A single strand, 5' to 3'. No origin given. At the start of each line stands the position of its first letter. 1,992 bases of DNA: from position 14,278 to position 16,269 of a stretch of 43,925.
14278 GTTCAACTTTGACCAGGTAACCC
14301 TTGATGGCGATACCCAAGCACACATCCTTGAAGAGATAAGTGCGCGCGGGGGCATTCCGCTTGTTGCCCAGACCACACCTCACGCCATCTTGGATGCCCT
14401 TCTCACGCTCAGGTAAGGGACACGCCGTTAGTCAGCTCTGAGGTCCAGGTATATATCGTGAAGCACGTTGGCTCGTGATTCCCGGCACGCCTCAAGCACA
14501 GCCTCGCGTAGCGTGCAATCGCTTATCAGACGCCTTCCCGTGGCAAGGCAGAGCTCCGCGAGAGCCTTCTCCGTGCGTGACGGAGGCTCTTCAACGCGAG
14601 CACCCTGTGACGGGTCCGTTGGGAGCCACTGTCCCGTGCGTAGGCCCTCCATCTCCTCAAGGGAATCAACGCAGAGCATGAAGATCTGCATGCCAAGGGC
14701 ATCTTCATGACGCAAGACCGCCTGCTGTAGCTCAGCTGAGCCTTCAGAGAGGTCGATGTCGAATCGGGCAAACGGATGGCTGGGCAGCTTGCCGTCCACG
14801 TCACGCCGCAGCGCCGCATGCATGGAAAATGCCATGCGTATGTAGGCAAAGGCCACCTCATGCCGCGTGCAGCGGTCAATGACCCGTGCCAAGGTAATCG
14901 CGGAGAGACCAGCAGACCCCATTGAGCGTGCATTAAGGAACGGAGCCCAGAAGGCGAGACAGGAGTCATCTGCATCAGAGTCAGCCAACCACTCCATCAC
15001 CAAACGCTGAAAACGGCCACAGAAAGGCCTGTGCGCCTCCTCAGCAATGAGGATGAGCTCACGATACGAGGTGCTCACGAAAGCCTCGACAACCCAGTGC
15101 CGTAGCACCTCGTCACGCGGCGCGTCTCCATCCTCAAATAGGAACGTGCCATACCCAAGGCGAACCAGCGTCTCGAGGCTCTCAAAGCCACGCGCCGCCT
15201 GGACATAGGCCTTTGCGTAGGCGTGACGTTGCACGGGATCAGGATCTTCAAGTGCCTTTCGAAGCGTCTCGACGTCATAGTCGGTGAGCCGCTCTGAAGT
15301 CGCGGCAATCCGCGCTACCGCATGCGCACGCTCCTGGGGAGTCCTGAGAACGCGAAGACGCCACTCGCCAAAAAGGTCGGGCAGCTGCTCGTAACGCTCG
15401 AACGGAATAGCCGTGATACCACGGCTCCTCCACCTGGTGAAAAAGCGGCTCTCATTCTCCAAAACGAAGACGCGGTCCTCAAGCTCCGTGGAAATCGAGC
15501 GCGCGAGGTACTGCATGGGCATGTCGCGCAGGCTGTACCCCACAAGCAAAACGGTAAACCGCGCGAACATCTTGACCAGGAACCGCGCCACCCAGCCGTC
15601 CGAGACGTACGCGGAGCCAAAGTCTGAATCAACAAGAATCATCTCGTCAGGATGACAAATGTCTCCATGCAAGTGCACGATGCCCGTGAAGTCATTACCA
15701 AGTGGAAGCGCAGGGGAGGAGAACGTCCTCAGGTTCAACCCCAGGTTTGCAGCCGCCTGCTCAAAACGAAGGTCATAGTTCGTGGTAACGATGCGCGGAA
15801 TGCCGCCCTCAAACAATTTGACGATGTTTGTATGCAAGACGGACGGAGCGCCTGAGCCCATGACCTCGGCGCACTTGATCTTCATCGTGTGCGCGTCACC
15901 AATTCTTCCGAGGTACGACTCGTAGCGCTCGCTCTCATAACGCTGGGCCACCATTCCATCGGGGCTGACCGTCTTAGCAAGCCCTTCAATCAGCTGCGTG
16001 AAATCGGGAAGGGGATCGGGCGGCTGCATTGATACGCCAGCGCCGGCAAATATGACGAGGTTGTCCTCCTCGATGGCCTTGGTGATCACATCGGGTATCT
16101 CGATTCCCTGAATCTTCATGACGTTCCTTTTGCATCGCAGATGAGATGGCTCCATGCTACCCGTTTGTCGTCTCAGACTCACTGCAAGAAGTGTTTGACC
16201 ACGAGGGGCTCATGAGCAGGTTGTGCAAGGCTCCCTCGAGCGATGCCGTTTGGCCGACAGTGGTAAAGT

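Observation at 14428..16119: Stand-alone SIR2-like predicted NADase inserted into the conserved DUF512-der junction: candidate single-gene defence / abortive-infection system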

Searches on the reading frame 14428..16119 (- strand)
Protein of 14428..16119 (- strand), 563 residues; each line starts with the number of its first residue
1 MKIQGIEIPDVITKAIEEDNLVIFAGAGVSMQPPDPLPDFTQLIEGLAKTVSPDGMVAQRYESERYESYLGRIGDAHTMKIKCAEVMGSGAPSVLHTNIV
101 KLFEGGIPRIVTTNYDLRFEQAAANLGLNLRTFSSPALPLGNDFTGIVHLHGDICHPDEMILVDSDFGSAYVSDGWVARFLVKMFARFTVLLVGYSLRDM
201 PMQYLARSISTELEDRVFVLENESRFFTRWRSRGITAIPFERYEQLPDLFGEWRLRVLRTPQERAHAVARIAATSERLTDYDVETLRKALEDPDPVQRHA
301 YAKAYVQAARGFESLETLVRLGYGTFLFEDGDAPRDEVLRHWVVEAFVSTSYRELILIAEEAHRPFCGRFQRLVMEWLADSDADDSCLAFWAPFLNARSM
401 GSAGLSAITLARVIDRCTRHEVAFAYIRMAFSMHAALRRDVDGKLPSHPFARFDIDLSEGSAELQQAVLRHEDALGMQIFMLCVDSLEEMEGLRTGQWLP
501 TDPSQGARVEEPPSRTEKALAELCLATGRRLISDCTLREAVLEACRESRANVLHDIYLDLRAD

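Call 4: search_protein_families(library=pfam, proteins=[window:14428-16119:-], max_evalue=0.01)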
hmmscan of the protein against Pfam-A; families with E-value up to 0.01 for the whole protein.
window:14428-16119:- (563 aa): 1 family
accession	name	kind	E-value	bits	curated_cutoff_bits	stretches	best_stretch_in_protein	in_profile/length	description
PF13289.12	SIR2_2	-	5.6e-20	72.3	24.5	1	109-233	2-136/141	SIR2-like domain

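Call 5: search_protein_families(library=padloc, proteins=[window:14428-16119:-], max_evalue=1)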
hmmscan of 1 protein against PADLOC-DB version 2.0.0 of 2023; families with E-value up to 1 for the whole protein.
window:14428-16119:- (563 aa): 16 families
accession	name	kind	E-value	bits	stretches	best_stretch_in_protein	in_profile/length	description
PDLC04167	Dsr1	-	3.3e-30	102.6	1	4-216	6-231/1248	-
PDLC02183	Dsr1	-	5.5e-25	85.3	1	4-210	6-231/1275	-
PDLC00407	ThsA1|ThsA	-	1.4e-09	35.1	1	12-215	13-214/478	STALD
PDLC04166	Dsr1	-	7e-09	32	2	110-284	124-310/1227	-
PDLC03856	LmuA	-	3.2e-08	31.2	2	100-220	108-228/433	-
PDLC04968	PDC-S25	-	7.9e-08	29.7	1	73-215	102-247/517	-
PDLC00409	ThsA1|ThsA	-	9.5e-08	29.7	1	12-212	14-212/242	STALD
PDLC04075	SIR2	-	1.2e-05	22.2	2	110-128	190-208/414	-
PDLC04967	PDC-S25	-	3e-05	21.2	1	110-215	149-257/528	-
PDLC04081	SIR2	-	0.0028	14.9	1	110-132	140-162/345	-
PDLC05060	PDC-S65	-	0.0028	14.6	1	91-196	30-137/503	-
PDLC05061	PDC-S65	-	0.0045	14.3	1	91-153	122-190/592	-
PDLC04084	SIR2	-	0.012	12.9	1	108-129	180-201/414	-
PDLC02186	SIR2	-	0.043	10.9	1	108-130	164-186/412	-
PDLC02401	Aga_SIR2-PNTD1-PNTD2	-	0.046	10.5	1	90-209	75-199/524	Class I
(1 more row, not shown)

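Call 6: search_protein_families(library=ncbifam, proteins=[window:14428-16119:-], max_evalue=1)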
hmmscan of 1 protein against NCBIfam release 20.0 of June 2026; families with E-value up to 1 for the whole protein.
window:14428-16119:- (563 aa): 4 families
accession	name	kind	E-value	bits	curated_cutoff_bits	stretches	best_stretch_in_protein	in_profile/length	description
NF041818.1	Dsr1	equivalog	3.6e-30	104.5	1400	1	4-209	6-230/1263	anti-phage defense-associated sirtuin Dsr1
TIGR04214.1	CSLREA_Nterm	domain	0.064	13.1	25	1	534-544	15-26/27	CSLREA domain-containing protein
NF001753.0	PRK00481.1-3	subfamily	0.17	10.8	243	1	14-70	9-62/252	NAD-dependent protein deacylase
NF042942.1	SIR2_antiphage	equivalog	0.19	10.7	500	1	108-131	160-183/392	SIR2 family anti-phage-associated protein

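Call 7: search_solved_structures(query=window:14428-16119:-, max_evalue=1, show_alignments=3)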
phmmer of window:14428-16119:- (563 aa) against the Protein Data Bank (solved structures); distinct sequences matched with E-value up to 1: 9.
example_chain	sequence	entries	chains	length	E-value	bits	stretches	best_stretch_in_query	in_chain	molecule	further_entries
9v0g_E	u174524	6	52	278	4.3e-10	41.7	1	10-271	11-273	NAD-dependent protein deacetylase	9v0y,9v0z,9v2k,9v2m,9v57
8zsf_D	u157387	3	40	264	9.2e-10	40.7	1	17-211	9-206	Sir2 family NAD-dependent protein deacetylase | KomC, SIR2 domain protein, NADase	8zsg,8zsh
9xvc_H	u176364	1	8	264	8.6e-09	37.5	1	17-211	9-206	KomC(H146N), a SIR2-domain NADase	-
8zsi_E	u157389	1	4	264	2.2e-08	36.1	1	17-211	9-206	Sir2 family NAD-dependent protein deacetylase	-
9v12_i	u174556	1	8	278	1.4e-07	33.5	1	10-271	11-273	NAD-dependent protein deacetylase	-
6lhx_A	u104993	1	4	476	9.5e-06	27.4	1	12-211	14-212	ThsA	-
8bto_A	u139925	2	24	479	5.3e-05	25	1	12-211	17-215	NAD(+) hydrolase ThsA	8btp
7uxt_B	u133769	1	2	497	0.0064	18.1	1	12-211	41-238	USG protein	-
8wc0_A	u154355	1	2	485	0.023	16.3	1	13-208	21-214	NAD(+) hydrolase ThsA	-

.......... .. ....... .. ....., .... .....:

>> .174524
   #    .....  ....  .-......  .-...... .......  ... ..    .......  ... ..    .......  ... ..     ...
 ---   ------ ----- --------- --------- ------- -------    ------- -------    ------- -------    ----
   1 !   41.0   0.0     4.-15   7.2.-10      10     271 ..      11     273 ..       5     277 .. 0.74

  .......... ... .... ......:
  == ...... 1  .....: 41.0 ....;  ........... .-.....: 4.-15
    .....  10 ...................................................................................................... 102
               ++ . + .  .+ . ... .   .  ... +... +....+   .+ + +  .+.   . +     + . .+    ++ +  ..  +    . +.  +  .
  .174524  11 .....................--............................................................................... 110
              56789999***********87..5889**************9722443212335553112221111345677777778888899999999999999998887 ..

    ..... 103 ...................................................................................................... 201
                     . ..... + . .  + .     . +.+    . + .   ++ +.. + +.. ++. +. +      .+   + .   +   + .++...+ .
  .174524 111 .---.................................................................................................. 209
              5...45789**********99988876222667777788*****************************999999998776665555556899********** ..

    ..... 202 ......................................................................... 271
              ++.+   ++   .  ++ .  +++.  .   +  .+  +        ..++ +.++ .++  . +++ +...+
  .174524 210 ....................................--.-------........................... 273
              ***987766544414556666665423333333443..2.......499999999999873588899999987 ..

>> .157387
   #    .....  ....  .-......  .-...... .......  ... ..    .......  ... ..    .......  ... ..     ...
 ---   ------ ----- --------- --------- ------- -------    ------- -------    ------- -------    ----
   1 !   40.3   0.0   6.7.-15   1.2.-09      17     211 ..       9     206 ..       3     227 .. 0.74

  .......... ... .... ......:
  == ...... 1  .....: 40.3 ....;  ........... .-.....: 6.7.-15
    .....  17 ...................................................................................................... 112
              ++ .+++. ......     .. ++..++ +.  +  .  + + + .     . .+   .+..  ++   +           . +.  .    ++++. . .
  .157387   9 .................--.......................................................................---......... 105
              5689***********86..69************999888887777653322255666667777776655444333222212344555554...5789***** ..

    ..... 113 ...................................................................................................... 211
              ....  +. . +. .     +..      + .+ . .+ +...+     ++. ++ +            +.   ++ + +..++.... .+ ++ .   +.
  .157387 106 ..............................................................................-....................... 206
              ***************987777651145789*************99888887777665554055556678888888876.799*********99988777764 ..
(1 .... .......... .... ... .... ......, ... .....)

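Call 8: find_homologous_proteins(query=window:14428-16119:-, max_evalue=0.001)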
Query window:14428-16119:- (563 aa): 112 proteins with E <= 0.001 among 8000 candidates.
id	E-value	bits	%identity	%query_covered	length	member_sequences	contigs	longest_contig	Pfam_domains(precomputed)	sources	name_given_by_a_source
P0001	0.0e+0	1281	100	100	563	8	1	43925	PF13289.13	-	-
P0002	6.0e-250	848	68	100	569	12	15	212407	PF13289.13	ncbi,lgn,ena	-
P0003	8.5e-229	779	62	99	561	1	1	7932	PF13289.13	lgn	-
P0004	3.6e-221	753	72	83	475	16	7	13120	PF13289.13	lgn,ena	-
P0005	1.4e-216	738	63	96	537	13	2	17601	PF13289.13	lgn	-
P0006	4.0e-214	730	62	96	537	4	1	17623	PF13289.13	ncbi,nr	ncbi:MAG: SIR2 family protein [Atopobiaceae bacterium]|nr:SIR2 family protein [Atopobiaceae bacteriu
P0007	8.0e-211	719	60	96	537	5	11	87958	PF13289.13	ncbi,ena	-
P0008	8.2e-211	719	62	95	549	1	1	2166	PF13289.13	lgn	-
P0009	1.7e-209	715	65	89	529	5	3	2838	PF13289.13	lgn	-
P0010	3.6e-209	714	64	89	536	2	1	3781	PF13289.13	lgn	-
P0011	1.3e-208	712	64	88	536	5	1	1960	PF13289.13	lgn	-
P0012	1.3e-206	705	62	91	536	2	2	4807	PF13289.13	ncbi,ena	-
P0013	1.1e-205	702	63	90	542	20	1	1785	PF13289.13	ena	-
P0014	3.3e-204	697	66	83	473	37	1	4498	PF13289.13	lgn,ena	-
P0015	6.3e-123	429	67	52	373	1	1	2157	PF13289.13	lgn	-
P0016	7.6e-97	343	37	88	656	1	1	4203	PF13289.13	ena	-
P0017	2.4e-93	332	36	87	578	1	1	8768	PF13289.13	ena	-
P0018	1.2e-76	276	44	58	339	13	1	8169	PF13289.13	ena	-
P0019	4.1e-70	255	33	90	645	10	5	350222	PF13289.13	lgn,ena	-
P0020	1.6e-64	236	35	76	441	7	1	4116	PF13289.13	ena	-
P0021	1.3e-63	233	32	89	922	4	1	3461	PF13289.13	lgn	-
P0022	1.2e-60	224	39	62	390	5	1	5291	PF13289.13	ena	-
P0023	3.6e-52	196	38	62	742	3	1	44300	PF13289.13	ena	-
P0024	7.9e-51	191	35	76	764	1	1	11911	PF13289.13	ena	-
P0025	1.1e-50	191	35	75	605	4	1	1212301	PF13289.13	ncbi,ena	-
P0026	3.1e-50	189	34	70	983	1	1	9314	PF13289.13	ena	-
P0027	1.0e-49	187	32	69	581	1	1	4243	PF13289.13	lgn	-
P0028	3.0e-48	183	33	70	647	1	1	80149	PF13289.13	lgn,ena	-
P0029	3.8e-48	182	36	66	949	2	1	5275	PF13289.13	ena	-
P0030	6.7e-48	181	32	77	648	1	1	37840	PF13289.13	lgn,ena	-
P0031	6.8e-48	181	33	70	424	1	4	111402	PF13289.13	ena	-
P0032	8.2e-47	178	36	55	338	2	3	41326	PF13289.13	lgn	-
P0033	1.6e-46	177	34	65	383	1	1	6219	PF13289.13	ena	-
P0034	3.6e-46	176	32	71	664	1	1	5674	PF13289.13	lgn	-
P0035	8.3e-45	171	35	52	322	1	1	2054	PF13289.13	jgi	jgi:hypothetical protein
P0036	1.3e-44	171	35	64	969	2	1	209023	PF13289.13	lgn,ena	-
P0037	5.6e-44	169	33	68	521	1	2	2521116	PF13289.13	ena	-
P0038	7.2e-44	168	30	77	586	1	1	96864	PF13289.13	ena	-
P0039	1.1e-43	168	38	46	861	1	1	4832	PF13289.13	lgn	-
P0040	1.8e-42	164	33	64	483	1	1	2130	PF13289.13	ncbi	-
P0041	2.2e-42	163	34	64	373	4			PF13289.13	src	-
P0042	2.2e-42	163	33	64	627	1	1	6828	PF13289.13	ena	-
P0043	3.1e-42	163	38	44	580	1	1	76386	PF13289.13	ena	-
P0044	3.9e-42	162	33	64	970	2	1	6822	PF13289.13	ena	-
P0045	4.3e-42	162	39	43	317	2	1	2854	PF13289.13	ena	-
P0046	4.3e-42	162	40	43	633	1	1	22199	PF13289.13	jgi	jgi:hypothetical protein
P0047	5.6e-42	162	31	74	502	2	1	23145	PF13289.13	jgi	jgi:hypothetical protein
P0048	7.2e-42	162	30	79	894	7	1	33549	PF13289.13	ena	-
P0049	9.4e-42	161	32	64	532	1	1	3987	PF13289.13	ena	-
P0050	1.5e-41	161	34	55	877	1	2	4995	PF13289.13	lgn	-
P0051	2.1e-41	160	32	69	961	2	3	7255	PF13289.13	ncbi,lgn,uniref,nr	ncbi:hypothetical protein SDC9_59480 [bioreactor metagenome]|uniref:Uncharacterized protein n=1 Tax=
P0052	4.2e-41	159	28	82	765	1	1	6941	PF13289.13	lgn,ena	-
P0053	6.8e-41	158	31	66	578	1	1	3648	PF13289.13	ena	-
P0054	1.3e-40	157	32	70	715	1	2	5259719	PF13289.13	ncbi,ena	-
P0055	2.7e-40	156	38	45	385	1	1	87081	PF13289.13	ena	-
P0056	2.7e-40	156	38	43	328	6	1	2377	PF13289.13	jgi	-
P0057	3.9e-40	156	40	32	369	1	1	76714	PF13289.13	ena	-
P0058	7.1e-40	155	34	62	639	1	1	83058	PF13289.13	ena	-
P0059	7.5e-40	155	39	43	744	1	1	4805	PF13289.13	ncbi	ncbi:hypothetical protein DBR42_29730, partial [Pelomonas sp. HMWF004]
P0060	1.5e-39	154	40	43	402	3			PF13289.13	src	-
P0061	3.9e-39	153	40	43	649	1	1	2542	PF13289.13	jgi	-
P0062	6.3e-39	152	30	82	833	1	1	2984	PF13289.13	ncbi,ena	-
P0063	1.5e-38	151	39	44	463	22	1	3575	PF13289.13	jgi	jgi:hypothetical protein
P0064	2.2e-38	150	32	69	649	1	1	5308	PF13289.13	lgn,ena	-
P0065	3.6e-38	149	32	62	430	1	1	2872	PF13289.13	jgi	jgi:hypothetical protein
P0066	6.0e-38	149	38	43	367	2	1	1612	PF13289.13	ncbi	ncbi:MAG: SIR2 family protein, partial [Bdellovibrionota bacterium]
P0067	1.1e-37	148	40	43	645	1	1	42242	PF13289.13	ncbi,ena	-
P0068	1.3e-37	148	37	51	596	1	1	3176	PF13289.13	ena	-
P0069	1.9e-37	147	39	43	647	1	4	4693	PF13289.13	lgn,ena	-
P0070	1.9e-37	147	35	46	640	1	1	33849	PF13289.13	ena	-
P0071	1.9e-37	147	28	73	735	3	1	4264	PF13289.13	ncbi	-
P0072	5.2e-37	146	34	63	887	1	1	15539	PF13289.13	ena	-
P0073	6.1e-37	145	38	43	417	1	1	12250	PF13289.13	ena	-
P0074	9.2e-37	145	40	37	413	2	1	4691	PF13289.13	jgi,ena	jgi:hypothetical protein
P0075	1.6e-36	144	36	51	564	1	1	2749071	PF13289.13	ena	-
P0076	3.7e-36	143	30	63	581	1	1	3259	PF13289.13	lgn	-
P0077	4.2e-36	143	37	42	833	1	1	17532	PF13289.13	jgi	jgi:hypothetical protein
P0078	4.8e-36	142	32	61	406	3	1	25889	PF13289.13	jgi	jgi:hypothetical protein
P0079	4.9e-36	142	31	69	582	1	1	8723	PF13289.13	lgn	-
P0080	8.0e-36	142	40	37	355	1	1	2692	PF13289.13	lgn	-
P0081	2.3e-35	140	33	53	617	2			PF13289.13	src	-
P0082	3.9e-35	139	38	44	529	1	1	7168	PF13289.13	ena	-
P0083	5.9e-35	139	29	82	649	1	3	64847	PF13289.13,PF09903.15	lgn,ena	-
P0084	7.0e-35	139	33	61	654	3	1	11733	PF13289.13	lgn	-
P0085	1.1e-33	135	30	74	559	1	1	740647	PF13289.13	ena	-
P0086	1.4e-33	134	40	36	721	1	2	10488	PF13289.13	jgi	jgi:SIR2-like domain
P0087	2.8e-33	133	31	56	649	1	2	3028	PF13289.13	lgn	-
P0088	7.1e-33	132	30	64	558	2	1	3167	PF13289.13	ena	-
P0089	1.5e-32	131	40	37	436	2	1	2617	PF13289.13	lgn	-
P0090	3.7e-31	126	32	43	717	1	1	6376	PF13289.13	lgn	-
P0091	6.2e-25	106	31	46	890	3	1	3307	PF13289.13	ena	-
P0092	1.6e-18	85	32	42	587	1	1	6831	PF13289.13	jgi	jgi:hypothetical protein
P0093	1.2e-17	82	31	44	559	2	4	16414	PF13289.13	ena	-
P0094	5.9e-17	79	27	56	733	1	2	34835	PF13289.13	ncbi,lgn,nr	ncbi:MAG: hypothetical protein NPIRA02_37270 [Nitrospirales bacterium]|nr:MAG: hypothetical protein 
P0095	1.6e-16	78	29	46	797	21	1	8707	PF13289.13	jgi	jgi:hypothetical protein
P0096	1.2e-15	75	26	54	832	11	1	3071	PF13289.13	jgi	-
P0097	1.8e-14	71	28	56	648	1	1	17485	PF13289.13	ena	-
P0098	1.3e-13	68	27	49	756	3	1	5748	PF13289.13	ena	-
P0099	6.7e-11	59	27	42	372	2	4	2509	PF13289.13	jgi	-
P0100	2.8e-10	57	27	36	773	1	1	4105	PF13289.13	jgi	jgi:SIR2-like domain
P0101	1.0e-9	55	32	37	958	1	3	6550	PF13289.13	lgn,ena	-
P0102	3.1e-9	54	31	24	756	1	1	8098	PF13289.13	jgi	jgi:SIR2-like domain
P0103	4.7e-9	53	30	37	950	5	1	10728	PF13289.13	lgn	-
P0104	5.9e-9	53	29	37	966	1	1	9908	PF13289.13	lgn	-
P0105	9.6e-8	49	30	36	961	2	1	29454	PF13289.13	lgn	-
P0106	4.1e-7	47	29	35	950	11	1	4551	PF13289.13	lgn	-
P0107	4.8e-7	47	27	38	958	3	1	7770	PF13289.13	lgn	-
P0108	8.8e-7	46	30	36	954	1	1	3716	PF13289.13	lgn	-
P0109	7.7e-5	39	27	39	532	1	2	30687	PF13289.13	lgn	-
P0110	2.0e-4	38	29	29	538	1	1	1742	PF13289.13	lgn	-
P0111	2.9e-4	37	28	35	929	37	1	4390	PF13289.13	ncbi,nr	ncbi:MAG: SIR2 family protein [Staphylococcus sp.]|nr:SIR2 family protein [Staphylococcus sp.]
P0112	6.1e-4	36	25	41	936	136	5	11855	PF13289.13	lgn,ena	-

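Call 9: find_encoding_contigs(protein=P0002, flank=8000, max_places=6)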
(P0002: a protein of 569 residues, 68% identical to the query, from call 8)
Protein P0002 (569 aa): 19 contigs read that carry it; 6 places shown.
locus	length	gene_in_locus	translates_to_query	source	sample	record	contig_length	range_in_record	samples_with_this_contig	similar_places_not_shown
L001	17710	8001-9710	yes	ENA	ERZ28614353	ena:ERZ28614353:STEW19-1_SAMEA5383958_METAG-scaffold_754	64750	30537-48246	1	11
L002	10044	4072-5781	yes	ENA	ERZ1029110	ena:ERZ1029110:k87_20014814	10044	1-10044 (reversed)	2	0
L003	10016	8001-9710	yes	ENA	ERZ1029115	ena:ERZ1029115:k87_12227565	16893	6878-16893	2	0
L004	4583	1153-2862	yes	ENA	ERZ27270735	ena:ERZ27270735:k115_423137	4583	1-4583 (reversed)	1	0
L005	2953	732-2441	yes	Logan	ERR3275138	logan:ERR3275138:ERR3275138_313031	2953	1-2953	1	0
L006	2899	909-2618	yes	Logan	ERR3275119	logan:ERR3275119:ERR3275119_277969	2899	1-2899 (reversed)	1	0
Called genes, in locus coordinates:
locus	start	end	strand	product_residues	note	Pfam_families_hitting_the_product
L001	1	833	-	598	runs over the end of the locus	PF00005:ABC_tran, PF01926:MMR_HSR1 (faint), PF02463:SMC_N (faint), PF13304:AAA_21 (faint), PF12848:ABC_tran_Xtn (weak), PF00005:ABC_tran, PF16326:ABC_tran_CTD (weak)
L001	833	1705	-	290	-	PF01261:AP_endonuc_2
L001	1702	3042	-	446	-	PF02441:Flavoprotein, PF04127:DFP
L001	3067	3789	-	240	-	PF24481:CT398_CC, PF02591:Zn_ribbon_9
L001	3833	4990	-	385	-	PF00266:Aminotran_5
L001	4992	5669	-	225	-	PF00834:Ribul_P_3_epim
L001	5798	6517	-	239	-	PF02660:G3P_acyltransf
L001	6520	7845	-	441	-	PF00009:GTP_EFTU, PF01926:MMR_HSR1, PF02421:FeoB_N, PF04548:AIG1, PF00009:GTP_EFTU, PF02421:FeoB_N, PF01926:MMR_HSR1, PF14714:KH_dom-like, +8 more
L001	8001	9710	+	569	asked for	PF13289:SIR2_2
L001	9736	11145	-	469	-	PF17820:PDZ_6, PF19238:Radical_SAM_2, PF04055:Radical_SAM (faint), PF04459:DUF512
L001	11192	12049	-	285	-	PF02401:LYTB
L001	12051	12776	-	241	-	PF01553:Acyltransferase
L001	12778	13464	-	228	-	PF02224:Cytidylate_kin, PF13189:Cytidylate_kin2 (weak), PF13207:AAA_17 (faint), PF13238:AAA_18 (faint)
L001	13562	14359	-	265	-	PF01479:S4, PF00849:PseudoU_synth_2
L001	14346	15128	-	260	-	PF04079:SMC_ScpB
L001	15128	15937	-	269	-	PF04824:Rad21_Rec8 (faint), PF02616:SMC_ScpA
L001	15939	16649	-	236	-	PF02163:Peptidase_M50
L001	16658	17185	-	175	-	-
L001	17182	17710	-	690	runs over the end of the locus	PF00005:ABC_tran, PF02463:SMC_N (faint), PF13555:AAA_29 (faint), PF00004:AAA (faint), PF01926:MMR_HSR1 (faint), PF12848:ABC_tran_Xtn, PF00005:ABC_tran, PF16326:ABC_tran_CTD, +4 more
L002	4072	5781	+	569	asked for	PF13289:SIR2_2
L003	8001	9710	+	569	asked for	PF13289:SIR2_2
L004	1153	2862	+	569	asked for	PF13289:SIR2_2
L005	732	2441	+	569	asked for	PF13289:SIR2_2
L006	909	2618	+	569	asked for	PF13289:SIR2_2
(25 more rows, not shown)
